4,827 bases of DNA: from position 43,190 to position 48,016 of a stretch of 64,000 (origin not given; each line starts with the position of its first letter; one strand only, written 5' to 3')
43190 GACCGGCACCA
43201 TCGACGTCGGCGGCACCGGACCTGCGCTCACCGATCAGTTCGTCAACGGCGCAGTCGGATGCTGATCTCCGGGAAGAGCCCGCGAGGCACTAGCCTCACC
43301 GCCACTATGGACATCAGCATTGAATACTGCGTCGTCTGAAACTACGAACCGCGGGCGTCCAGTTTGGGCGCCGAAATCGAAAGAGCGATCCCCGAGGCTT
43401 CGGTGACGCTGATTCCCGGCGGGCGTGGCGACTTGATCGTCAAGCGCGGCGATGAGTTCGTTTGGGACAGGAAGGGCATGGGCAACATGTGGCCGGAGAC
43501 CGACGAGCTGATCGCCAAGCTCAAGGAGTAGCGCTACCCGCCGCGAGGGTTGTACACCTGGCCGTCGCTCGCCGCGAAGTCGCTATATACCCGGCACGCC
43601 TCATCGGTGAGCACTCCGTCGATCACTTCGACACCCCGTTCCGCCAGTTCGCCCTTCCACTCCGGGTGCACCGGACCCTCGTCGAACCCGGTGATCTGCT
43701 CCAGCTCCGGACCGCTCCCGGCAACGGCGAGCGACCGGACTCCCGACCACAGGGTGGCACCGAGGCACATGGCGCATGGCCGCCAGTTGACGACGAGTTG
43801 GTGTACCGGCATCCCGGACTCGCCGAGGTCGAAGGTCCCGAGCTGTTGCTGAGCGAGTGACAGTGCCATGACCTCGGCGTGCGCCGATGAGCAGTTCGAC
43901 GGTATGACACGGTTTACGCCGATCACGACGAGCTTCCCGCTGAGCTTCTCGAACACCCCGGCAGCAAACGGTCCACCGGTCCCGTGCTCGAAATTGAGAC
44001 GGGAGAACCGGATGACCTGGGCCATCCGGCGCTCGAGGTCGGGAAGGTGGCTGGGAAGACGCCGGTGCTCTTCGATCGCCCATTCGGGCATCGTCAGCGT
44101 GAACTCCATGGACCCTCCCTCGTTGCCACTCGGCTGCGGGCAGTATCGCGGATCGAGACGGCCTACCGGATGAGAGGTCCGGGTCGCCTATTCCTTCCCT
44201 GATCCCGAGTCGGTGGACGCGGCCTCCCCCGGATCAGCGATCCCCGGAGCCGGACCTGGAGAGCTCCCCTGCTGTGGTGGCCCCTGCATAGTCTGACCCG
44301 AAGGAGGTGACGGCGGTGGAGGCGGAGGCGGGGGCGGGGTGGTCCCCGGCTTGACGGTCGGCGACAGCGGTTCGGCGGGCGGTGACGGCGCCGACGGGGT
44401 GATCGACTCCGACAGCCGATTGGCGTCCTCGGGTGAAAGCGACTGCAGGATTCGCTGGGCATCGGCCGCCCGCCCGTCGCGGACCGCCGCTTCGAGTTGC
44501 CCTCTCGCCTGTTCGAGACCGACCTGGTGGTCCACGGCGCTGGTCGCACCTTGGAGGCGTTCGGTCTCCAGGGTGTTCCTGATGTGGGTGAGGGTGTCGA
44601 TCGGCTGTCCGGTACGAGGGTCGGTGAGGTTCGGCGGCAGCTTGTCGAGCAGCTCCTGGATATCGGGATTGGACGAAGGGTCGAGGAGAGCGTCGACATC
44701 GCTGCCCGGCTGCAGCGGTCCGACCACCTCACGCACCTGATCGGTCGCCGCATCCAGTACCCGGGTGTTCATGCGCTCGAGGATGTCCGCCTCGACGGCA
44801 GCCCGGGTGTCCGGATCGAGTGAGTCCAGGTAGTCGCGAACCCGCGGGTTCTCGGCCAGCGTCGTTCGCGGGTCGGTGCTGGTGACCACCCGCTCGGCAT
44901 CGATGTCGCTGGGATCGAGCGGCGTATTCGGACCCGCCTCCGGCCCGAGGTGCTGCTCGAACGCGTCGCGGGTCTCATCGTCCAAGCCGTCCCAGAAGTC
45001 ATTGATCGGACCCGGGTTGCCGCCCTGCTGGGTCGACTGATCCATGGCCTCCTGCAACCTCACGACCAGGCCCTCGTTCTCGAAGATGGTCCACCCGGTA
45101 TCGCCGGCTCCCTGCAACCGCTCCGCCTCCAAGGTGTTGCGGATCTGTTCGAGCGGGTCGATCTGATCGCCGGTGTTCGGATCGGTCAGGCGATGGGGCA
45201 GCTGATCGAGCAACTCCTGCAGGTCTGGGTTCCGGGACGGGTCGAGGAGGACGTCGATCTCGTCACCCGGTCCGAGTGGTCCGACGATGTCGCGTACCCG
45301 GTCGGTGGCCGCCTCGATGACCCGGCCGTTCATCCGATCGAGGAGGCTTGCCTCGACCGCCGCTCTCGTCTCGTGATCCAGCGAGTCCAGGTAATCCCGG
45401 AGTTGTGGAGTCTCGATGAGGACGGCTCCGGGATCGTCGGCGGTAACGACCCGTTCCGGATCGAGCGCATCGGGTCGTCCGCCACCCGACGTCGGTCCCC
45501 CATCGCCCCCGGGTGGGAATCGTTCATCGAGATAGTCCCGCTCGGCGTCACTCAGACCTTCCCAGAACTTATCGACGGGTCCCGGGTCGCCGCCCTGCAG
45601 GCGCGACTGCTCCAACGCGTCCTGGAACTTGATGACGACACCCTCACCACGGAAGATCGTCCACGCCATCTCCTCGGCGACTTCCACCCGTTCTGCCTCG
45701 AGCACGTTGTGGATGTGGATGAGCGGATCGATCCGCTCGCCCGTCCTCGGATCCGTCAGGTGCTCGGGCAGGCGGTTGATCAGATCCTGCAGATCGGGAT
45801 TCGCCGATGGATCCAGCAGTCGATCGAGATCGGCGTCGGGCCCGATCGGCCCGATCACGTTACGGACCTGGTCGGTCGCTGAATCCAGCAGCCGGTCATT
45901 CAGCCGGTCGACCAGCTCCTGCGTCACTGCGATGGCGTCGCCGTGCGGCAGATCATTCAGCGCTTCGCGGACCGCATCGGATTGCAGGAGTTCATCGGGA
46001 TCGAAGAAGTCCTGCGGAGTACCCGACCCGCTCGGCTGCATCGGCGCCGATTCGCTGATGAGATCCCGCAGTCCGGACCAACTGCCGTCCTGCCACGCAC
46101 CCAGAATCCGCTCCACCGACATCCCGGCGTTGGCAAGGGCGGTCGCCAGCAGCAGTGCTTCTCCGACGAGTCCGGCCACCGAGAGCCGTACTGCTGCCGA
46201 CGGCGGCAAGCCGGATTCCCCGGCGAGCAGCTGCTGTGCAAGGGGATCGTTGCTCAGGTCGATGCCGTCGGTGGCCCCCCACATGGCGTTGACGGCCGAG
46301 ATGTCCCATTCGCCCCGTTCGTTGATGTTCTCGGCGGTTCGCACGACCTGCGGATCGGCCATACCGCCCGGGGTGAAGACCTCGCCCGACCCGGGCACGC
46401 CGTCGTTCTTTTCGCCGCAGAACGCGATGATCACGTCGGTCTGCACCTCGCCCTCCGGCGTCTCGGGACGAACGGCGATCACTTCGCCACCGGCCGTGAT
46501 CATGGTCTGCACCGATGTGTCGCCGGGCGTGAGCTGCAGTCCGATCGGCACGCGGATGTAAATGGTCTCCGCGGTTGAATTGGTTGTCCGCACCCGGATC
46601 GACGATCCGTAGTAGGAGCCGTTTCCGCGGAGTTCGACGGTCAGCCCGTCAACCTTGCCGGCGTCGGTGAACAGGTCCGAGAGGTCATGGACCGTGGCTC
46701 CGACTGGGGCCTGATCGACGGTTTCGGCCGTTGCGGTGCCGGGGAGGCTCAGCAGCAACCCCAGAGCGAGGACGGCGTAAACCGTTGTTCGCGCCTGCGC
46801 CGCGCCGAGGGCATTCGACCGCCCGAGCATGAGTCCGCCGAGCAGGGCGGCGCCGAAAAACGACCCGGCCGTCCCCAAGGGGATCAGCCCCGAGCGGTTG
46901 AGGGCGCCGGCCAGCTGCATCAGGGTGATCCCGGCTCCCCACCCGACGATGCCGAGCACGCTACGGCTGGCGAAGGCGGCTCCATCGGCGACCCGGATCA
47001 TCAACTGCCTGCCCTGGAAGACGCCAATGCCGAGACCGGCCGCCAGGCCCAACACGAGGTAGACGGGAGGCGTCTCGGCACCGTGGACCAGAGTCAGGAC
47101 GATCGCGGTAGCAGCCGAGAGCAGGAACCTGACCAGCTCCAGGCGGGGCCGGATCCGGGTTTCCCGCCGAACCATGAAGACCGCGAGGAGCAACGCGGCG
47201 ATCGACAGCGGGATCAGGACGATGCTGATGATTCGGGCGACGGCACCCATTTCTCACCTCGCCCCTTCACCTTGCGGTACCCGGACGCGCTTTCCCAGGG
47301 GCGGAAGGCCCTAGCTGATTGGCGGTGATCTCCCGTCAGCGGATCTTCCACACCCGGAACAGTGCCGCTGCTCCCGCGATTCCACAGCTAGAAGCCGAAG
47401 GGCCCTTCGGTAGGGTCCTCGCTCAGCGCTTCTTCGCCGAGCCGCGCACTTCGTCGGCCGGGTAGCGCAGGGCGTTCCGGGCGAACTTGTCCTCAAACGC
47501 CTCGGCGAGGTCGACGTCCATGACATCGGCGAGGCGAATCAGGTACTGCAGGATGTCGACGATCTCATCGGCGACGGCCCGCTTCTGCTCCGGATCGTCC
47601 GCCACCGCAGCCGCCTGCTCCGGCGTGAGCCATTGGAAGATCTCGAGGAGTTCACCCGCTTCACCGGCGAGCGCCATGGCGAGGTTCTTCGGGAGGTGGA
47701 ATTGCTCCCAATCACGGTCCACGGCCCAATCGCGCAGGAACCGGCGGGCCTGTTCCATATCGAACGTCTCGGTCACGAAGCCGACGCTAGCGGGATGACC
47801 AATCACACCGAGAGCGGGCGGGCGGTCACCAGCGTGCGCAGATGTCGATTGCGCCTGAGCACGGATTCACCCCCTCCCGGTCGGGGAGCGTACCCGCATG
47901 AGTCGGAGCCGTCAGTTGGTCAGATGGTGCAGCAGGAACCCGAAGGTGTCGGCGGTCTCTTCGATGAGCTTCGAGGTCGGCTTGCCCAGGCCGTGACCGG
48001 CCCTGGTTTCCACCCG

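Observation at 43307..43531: Unannotated SelW/Rdx-like selenoprotein gene with in-frame UGA (CxxU) and a candidate bacterial SECIS hairpin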

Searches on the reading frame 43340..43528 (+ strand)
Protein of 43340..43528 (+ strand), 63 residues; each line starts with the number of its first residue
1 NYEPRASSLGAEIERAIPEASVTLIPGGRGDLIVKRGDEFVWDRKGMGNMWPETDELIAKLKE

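Call 71: search_protein_representatives(protein=window:43340-43528:+)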
Query: 63 residues. Proteins with E-value up to 0.001 (for the whole library): 17; up to 1e-10: 1; up to 1e-30: 0. The best 17 are listed.
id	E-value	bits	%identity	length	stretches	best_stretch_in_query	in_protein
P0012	1.2e-14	69.5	78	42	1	22-62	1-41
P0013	1.7e-08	50.2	50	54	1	10-61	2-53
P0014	3.4e-07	46.0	33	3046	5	8-47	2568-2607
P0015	3.6e-06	42.8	35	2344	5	20-44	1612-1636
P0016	8.4e-06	41.6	50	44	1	22-61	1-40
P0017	1.4e-05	40.9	58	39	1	24-62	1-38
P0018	2.9e-05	40.0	38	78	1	2-61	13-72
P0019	3.4e-05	39.7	45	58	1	13-61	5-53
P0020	6.1e-05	38.9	47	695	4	17-46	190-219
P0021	1.5e-04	37.7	40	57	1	10-62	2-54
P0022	1.6e-04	37.6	40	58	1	9-59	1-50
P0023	2.9e-04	36.8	44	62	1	6-62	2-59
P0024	3.1e-04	36.7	28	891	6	23-51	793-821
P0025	4.1e-04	36.3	43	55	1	10-63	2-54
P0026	4.8e-04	36.1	33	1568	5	16-47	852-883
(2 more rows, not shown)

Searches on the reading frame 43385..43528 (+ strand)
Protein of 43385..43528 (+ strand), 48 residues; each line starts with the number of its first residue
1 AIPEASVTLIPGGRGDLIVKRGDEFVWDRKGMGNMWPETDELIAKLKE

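Call 59: find_related_loci(query=A5, collection=metagenome_contigs, flank=10000)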
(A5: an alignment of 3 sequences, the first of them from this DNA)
Query A5 (48 aa) in metagenome_contigs; peptide patterns used: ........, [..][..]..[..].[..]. (x = any residue, [..] = any of these).
189 stretches matched a pattern, but none encodes a relative of the query by tblastn (E <= 1e-3).

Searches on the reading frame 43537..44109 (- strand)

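Call 46: search_protein_families(library=ncbifam, proteins=[window:43537-44109:-], max_evalue=0.00001)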
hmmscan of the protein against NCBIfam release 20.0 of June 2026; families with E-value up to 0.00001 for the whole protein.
window:43537-44109:- (191 aa): 1 family
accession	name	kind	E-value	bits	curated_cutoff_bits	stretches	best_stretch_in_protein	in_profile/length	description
NF008113.2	PRK10860.1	equivalog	1.8e-08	34.4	150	1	57-179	36-148/165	tRNA adenosine(34) deaminase TadA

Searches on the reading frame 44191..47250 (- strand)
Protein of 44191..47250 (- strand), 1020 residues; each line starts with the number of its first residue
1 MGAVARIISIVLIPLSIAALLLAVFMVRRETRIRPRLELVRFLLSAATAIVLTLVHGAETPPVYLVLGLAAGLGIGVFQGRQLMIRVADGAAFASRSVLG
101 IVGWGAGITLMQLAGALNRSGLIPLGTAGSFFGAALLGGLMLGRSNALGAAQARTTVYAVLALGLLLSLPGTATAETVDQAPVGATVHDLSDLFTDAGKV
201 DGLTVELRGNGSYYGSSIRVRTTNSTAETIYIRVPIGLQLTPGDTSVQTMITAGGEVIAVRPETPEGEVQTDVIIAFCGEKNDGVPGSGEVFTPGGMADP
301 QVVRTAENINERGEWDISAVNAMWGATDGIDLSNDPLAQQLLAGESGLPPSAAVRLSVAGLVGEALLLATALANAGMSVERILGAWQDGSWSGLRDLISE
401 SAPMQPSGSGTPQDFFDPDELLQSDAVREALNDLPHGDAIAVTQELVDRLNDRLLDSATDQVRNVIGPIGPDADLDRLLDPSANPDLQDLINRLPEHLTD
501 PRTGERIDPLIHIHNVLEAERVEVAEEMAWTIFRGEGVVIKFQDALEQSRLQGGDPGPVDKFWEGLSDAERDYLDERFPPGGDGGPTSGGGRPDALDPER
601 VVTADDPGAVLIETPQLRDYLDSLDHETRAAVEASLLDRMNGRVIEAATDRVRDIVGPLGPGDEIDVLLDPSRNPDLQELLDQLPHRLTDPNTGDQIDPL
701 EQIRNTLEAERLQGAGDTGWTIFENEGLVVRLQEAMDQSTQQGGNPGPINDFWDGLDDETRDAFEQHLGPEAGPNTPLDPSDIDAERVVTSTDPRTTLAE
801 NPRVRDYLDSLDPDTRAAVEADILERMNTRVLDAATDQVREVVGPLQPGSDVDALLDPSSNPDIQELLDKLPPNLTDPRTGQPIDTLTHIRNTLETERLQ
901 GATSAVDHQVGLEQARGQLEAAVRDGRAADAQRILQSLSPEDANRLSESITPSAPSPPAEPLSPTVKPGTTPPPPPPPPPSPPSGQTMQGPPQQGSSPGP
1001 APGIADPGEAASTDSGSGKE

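Call 31: list_cluster_members(proteins=[window:44191-47250:-, window:43537-44109:-, window:40969-42414:-, window:32697-34991:+, window:29187-31067:-, window:42519-43079:+])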
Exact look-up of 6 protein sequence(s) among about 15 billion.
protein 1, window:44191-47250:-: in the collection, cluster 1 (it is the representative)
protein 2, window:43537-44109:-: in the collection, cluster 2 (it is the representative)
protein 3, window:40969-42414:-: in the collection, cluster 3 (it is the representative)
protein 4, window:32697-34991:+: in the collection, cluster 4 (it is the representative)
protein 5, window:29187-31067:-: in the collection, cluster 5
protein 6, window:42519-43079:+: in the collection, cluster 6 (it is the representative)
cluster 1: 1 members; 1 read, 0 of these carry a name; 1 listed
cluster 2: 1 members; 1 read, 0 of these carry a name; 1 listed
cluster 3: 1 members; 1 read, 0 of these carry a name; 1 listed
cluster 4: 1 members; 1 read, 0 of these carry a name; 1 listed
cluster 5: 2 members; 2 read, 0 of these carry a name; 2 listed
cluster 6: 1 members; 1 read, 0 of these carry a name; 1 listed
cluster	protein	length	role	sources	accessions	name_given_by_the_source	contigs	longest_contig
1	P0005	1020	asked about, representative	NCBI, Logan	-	-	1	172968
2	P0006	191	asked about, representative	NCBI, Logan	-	-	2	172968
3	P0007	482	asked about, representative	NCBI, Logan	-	-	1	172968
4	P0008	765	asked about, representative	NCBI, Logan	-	-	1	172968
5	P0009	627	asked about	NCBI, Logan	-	-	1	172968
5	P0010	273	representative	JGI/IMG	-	-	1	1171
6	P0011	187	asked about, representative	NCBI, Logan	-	-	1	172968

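Call 46: search_protein_families(library=ncbifam, proteins=[window:44191-47250:-], max_evalue=0.00001)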
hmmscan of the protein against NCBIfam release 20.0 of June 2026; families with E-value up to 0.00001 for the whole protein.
window:44191-47250:- (1020 aa): 0 families

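Call 61: search_protein_families(library=pfam, proteins=[window:44191-47250:-], max_evalue=0.0001)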
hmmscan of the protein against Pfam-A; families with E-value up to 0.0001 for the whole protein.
window:44191-47250:- (1020 aa): 0 families

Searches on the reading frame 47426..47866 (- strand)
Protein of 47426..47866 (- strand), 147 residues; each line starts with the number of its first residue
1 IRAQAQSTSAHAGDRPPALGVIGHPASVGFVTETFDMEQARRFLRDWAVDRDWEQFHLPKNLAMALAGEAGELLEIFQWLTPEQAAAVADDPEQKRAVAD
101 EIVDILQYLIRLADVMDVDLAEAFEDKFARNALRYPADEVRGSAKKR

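Call 61: search_protein_families(library=pfam, proteins=[window:47426-47866:-], max_evalue=0.0001)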
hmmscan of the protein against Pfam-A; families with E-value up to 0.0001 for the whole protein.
window:47426-47866:- (147 aa): 1 family
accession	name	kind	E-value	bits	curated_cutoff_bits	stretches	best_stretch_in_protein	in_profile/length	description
PF12643.12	MazG-like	-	1.5e-09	38.4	27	1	69-146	6-81/85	MazG-like family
